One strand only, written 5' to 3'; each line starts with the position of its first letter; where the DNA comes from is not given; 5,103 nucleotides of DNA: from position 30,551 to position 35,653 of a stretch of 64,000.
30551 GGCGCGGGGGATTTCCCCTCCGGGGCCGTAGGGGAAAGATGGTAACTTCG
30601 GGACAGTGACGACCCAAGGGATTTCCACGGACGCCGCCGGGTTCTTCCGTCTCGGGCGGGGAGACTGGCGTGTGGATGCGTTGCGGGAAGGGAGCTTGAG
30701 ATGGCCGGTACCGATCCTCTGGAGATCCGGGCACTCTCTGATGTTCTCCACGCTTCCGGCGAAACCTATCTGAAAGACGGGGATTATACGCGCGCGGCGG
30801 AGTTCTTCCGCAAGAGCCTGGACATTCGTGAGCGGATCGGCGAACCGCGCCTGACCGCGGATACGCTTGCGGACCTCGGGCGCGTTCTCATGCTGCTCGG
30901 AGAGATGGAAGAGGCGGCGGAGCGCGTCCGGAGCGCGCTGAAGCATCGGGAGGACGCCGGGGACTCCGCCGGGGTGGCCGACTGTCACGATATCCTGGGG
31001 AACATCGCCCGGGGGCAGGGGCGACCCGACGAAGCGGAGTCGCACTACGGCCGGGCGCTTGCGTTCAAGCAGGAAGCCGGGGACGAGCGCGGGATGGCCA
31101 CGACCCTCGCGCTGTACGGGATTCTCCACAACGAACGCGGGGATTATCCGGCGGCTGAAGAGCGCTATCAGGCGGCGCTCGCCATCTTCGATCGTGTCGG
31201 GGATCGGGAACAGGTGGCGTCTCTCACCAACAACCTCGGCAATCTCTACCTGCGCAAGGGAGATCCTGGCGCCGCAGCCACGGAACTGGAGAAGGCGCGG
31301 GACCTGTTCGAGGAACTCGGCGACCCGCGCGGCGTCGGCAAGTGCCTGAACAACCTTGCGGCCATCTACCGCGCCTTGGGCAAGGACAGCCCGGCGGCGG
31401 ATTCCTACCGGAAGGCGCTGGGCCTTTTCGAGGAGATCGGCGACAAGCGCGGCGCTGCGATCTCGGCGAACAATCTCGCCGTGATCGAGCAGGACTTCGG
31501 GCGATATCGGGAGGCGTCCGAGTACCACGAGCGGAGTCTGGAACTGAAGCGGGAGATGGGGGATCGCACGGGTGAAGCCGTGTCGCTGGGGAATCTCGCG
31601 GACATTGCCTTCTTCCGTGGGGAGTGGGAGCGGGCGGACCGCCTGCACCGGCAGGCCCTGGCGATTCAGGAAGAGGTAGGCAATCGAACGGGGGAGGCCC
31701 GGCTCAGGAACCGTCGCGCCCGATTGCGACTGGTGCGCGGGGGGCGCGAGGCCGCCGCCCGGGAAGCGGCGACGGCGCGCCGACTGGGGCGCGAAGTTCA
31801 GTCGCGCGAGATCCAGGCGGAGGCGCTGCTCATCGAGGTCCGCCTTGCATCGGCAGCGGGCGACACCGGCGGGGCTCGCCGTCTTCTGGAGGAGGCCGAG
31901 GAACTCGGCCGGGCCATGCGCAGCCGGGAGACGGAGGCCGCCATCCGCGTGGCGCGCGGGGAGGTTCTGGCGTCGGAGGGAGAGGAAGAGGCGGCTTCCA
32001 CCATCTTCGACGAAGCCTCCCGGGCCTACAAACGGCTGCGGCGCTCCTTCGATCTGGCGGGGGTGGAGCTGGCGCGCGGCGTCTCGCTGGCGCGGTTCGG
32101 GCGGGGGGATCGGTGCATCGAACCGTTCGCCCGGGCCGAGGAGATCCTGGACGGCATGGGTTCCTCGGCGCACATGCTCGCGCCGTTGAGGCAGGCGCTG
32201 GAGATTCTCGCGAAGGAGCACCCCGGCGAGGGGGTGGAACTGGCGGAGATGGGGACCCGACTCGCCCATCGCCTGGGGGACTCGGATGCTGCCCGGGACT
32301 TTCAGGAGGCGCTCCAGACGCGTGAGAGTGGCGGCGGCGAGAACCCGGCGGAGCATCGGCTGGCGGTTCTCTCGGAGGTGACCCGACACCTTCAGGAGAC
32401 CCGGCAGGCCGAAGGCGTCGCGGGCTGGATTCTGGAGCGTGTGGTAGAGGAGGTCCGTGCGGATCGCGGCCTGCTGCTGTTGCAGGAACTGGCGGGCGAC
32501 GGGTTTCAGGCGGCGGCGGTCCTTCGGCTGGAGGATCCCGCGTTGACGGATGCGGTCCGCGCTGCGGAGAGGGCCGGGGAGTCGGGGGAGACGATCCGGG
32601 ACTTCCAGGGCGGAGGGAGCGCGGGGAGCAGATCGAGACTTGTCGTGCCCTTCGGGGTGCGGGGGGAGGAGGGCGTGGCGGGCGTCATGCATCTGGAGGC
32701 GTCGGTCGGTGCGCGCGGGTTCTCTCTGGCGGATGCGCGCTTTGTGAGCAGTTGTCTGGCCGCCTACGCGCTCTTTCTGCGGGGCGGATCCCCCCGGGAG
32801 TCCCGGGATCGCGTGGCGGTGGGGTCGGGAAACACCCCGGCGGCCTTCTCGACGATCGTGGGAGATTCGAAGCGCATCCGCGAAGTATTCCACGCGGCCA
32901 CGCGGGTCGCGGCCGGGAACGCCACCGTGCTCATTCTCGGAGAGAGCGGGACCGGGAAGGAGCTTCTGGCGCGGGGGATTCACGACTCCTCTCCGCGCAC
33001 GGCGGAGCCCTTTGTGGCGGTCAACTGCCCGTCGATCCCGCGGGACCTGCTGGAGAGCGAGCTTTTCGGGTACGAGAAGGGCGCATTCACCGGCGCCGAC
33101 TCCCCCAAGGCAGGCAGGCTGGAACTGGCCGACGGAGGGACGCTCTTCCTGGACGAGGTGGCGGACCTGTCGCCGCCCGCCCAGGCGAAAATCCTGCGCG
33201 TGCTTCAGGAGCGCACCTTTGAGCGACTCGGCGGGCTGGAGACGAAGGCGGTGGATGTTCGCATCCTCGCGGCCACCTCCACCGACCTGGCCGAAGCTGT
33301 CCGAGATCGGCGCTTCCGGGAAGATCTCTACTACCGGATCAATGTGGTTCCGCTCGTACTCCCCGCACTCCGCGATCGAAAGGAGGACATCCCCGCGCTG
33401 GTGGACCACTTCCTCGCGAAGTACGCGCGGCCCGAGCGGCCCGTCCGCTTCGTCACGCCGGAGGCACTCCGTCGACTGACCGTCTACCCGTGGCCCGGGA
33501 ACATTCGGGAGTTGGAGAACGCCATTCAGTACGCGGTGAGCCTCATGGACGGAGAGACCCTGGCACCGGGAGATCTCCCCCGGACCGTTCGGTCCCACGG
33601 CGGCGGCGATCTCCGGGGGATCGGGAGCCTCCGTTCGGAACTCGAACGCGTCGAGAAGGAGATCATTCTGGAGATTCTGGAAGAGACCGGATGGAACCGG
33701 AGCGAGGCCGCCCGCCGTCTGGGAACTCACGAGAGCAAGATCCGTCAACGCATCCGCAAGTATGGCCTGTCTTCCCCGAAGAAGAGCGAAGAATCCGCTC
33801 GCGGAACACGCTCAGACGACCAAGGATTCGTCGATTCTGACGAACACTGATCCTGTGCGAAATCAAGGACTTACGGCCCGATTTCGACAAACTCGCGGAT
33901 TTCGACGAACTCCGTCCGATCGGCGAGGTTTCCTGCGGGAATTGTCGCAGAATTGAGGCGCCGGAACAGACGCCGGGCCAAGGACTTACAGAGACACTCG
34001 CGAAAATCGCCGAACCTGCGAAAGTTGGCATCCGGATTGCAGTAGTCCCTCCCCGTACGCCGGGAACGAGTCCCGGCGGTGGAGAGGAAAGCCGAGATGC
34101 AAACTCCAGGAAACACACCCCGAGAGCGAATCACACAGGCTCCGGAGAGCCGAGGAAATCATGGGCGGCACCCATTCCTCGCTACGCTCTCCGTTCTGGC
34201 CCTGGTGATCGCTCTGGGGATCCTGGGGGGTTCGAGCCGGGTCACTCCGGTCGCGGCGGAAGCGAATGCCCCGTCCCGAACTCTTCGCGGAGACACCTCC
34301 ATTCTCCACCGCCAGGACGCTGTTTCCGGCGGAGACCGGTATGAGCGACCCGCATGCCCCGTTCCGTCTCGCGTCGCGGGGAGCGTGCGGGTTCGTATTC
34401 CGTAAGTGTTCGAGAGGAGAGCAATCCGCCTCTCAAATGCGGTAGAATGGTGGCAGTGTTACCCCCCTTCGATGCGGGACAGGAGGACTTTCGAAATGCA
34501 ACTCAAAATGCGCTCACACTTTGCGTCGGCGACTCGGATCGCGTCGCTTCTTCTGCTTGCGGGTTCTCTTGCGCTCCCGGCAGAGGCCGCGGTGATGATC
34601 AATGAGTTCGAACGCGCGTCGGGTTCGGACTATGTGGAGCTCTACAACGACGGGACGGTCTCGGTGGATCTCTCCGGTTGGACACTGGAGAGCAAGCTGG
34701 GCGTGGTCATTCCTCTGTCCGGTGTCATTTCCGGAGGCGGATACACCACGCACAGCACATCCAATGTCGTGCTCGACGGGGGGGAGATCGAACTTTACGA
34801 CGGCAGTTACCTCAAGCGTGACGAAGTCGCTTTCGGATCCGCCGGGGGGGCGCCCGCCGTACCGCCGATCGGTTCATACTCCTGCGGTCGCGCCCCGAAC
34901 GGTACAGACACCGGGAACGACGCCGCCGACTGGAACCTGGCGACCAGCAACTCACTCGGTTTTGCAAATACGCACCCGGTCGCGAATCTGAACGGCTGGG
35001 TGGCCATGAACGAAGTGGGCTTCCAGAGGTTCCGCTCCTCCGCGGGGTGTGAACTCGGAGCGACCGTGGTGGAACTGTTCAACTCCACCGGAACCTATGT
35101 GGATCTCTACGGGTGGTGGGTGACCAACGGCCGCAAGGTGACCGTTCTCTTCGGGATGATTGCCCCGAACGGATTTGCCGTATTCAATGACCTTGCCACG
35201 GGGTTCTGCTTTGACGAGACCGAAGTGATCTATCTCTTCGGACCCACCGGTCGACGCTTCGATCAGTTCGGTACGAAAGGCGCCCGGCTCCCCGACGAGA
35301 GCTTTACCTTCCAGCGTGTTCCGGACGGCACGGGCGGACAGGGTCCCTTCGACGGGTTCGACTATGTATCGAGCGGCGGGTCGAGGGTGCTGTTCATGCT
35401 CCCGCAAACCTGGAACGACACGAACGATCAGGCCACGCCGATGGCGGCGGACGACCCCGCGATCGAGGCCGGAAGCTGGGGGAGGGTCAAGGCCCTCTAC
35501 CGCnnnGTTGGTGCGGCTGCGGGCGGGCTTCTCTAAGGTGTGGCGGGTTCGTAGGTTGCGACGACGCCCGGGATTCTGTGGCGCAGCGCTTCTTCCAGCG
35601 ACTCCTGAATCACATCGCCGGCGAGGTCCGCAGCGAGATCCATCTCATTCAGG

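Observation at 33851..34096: Activator-proximal regulatory region: perfect sigma-54 promoter preceded by two sets of direct repeats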

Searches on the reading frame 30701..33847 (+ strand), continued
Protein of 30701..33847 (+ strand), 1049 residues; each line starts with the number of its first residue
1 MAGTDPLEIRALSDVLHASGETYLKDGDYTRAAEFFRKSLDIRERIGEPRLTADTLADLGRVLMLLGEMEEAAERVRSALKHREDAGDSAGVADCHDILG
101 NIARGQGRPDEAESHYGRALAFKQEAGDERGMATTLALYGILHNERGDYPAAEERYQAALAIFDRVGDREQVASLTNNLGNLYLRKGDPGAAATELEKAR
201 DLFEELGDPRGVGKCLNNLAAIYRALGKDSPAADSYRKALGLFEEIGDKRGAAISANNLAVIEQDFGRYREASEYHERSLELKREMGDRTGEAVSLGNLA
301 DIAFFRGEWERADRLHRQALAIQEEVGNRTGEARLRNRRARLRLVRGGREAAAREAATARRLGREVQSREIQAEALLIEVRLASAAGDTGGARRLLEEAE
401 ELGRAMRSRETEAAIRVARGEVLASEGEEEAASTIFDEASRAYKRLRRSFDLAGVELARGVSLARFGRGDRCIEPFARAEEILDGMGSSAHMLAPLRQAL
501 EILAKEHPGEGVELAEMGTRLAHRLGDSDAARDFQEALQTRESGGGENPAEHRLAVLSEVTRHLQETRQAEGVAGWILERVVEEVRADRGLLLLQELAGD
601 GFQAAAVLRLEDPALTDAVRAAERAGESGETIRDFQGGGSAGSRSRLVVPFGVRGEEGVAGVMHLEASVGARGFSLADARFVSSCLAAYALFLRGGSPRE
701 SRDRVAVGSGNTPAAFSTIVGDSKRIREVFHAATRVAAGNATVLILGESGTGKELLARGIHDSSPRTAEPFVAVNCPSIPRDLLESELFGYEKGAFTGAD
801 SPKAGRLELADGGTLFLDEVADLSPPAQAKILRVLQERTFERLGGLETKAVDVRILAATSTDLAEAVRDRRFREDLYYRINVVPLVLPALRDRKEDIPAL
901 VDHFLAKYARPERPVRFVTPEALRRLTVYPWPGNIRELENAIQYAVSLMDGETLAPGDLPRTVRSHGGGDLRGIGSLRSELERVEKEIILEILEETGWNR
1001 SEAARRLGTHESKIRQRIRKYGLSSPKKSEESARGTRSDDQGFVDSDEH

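Call 52: search_protein_families(library=pfam, proteins=[L081:7600-8160:+], max_evalue=10)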
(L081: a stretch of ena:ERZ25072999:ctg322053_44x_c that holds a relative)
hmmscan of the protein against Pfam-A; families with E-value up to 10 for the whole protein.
L081:7600-8160:+ (187 aa): 1 family
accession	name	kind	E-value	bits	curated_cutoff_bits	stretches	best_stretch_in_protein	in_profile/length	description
PF13492.12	GAF_3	-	4.3e-07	30.8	27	1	37-161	1-127/129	GAF domain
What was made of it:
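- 30701..33850 (+): Activator gene (1049 aa): TPR array, divergent GAF-like region, sigma-54 AAA+ domain with GAFTGA, AAA lid, Fis-type HTH. GAF_3 hit only in the L081 ortholog (call 52).
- Checked: The same region of the L081 ortholog hits GAF_3 (E = 4e-7, 30.8 bits, above cutoff; call 52).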

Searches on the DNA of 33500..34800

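Call 34: search_rna_families(source=window, start=33500, end=34800, threshold=evalue, max_evalue=1)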
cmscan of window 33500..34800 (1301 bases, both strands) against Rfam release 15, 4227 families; matches with E-value up to 1: 0.
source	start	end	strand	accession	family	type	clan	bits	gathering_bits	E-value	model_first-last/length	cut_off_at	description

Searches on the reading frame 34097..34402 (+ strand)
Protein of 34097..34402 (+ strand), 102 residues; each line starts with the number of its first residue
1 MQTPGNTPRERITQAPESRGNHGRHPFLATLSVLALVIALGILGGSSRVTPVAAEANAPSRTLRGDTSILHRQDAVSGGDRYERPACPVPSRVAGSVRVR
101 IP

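Call 10: search_protein_families(library=pfam, proteins=[window:34097-34402:+], max_evalue=0.01)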
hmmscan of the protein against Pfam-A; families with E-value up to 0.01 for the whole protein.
window:34097-34402:+ (102 aa): 0 families

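Call 24: find_related_loci(query=A2, collection=metagenome_contigs, flank=5000)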
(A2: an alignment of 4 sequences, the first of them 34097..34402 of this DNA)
Query A2 (102 aa) in metagenome_contigs; peptide patterns used: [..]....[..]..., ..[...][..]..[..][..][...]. (x = any residue, [..] = any of these).
303 stretches matched a pattern, but none encodes a relative of the query by tblastn (E <= 1e-3).

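Call 51: search_protein_families(library=ncbifam, proteins=[window:34097-34402:+], max_evalue=0.01)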
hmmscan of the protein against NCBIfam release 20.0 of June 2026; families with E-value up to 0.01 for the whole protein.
window:34097-34402:+ (102 aa): 0 families

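Call 55: find_homologous_proteins(query=A2, max_evalue=0.001)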
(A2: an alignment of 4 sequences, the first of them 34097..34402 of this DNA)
Query A2 (4 sequences) (102 aa, profile of the alignment): 11 proteins with E <= 0.001 among 8000 candidates.
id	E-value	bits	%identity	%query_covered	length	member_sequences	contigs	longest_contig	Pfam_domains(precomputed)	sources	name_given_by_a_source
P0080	1.4e-40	155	100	100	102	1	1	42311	-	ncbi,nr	ncbi:MAG: hypothetical protein CME07_02135 [Gemmatimonadetes bacterium]|nr:hypothetical protein [Gem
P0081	8.4e-33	130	43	79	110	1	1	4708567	-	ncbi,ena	-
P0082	4.9e-22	96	47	84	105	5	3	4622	-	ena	-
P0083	9.1e-21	92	45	83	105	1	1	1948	-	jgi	jgi:hypothetical protein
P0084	2.6e-20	90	40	91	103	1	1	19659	-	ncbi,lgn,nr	ncbi:MAG: hypothetical protein DHS20C21_10520 [Gemmatimonadota bacterium]|nr:MAG: hypothetical prote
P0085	3.9e-17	80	44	95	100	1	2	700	-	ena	-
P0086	2.3e-16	77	45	90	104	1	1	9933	-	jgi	jgi:hypothetical protein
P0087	3.6e-15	74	43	79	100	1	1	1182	-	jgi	jgi:hypothetical protein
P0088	3.1e-14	71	43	79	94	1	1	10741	-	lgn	-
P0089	9.0e-14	69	39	92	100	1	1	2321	-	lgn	-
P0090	1.8e-9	55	68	27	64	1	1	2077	-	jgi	jgi:hypothetical protein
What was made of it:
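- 34097..34405 (+): Small ORF (102 aa): Arg-rich N-terminus, one hydrophobic segment, conserved C-terminal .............. First gene behind the promoter. Eleven homologs, all in this clade, with no Pfam or NCBIfam family (calls 10, 51, 55).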

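Call 56: find_encoding_contigs(protein=P0084, flank=5000, max_places=2)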
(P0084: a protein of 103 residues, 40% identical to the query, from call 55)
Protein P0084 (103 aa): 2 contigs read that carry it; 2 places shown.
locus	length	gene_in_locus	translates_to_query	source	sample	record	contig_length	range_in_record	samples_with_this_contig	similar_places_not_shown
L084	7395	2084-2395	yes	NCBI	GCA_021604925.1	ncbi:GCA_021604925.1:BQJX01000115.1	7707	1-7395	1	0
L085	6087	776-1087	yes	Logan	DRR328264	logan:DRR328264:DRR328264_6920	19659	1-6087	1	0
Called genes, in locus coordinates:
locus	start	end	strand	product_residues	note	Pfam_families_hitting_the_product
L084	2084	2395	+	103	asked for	-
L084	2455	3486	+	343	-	PF00932:LTD (faint)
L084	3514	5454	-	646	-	PF01663:Phosphodiest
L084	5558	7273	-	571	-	PF01343:Peptidase_S49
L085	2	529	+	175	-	?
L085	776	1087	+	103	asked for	-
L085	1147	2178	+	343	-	PF00932:LTD (faint)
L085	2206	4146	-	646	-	PF01663:Phosphodiest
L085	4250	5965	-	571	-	PF01343:Peptidase_S49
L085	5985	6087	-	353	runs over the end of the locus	PF00578:AhpC-TSA, PF17991:Thioredoxin_10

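Call 57: find_encoding_contigs(protein=P0088, flank=5000, max_places=2)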
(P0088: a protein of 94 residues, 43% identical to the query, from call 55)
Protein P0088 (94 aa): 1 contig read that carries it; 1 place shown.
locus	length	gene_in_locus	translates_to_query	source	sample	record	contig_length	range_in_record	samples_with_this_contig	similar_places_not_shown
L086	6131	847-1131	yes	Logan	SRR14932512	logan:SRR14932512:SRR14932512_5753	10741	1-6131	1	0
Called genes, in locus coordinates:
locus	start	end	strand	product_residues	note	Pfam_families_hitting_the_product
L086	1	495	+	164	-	?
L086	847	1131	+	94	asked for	-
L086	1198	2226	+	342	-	PF00932:LTD (faint)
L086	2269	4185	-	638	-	PF01663:Phosphodiest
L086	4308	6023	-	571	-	PF01343:Peptidase_S49, PF25145:NfeD1b_N (weak), PF01343:Peptidase_S49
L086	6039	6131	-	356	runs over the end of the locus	PF17991:Thioredoxin_10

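Call 58: find_encoding_contigs(protein=P0082, flank=5000, max_places=3)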
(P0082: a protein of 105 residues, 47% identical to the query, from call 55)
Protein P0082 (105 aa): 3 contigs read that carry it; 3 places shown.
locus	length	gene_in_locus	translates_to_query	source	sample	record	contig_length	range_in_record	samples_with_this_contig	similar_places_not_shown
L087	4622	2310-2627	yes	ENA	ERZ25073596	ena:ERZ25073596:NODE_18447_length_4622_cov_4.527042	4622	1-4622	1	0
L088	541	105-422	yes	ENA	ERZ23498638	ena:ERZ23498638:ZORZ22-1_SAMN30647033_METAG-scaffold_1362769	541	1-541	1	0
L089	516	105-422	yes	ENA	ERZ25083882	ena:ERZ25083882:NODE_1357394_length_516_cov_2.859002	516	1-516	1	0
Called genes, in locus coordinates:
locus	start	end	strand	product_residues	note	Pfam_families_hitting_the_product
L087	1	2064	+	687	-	?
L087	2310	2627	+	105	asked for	-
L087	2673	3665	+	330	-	PF00932:LTD (faint)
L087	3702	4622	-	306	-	?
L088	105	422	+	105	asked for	-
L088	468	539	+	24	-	?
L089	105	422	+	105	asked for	-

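Call 59: find_encoding_contigs(protein=P0089, flank=5000, max_places=2)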
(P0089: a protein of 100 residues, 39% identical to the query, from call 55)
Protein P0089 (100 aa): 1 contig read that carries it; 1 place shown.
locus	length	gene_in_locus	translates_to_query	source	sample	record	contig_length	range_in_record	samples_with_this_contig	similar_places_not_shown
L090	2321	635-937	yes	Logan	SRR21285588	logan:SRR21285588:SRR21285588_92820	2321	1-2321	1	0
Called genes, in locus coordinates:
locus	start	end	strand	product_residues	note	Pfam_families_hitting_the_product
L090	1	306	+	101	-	?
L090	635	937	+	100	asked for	-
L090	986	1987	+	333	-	PF00932:LTD (faint)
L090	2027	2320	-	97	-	?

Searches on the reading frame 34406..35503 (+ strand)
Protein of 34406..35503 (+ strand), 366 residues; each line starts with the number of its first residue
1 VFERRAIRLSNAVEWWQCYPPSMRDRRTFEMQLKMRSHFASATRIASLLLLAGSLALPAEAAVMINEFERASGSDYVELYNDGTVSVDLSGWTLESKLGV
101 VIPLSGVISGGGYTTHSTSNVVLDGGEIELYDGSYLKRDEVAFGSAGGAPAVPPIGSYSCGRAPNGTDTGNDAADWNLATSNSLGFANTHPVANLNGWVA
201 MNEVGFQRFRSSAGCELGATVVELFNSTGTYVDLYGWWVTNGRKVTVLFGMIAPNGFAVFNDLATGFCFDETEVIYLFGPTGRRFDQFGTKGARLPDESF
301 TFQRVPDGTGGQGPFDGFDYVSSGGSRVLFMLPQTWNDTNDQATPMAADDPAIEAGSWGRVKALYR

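Call 10: search_protein_families(library=pfam, proteins=[window:34406-35503:+], max_evalue=0.01)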
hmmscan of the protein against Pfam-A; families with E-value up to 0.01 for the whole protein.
window:34406-35503:+ (366 aa): 1 family
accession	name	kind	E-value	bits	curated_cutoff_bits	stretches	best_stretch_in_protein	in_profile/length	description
PF00932.25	LTD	-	4.9e-15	56.3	34.3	2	59-121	4-72/109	Lamin Tail Domain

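Call 51: search_protein_families(library=ncbifam, proteins=[window:34508-35503:+], max_evalue=0.01)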
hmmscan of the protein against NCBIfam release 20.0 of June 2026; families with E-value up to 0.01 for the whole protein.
window:34508-35503:+ (332 aa): 1 family
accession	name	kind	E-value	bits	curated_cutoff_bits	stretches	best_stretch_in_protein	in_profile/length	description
NF033680.1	exonuc_ExeM-GG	exception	3e-05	22.3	1300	1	15-60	12-58/884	extracellular exonuclease ExeM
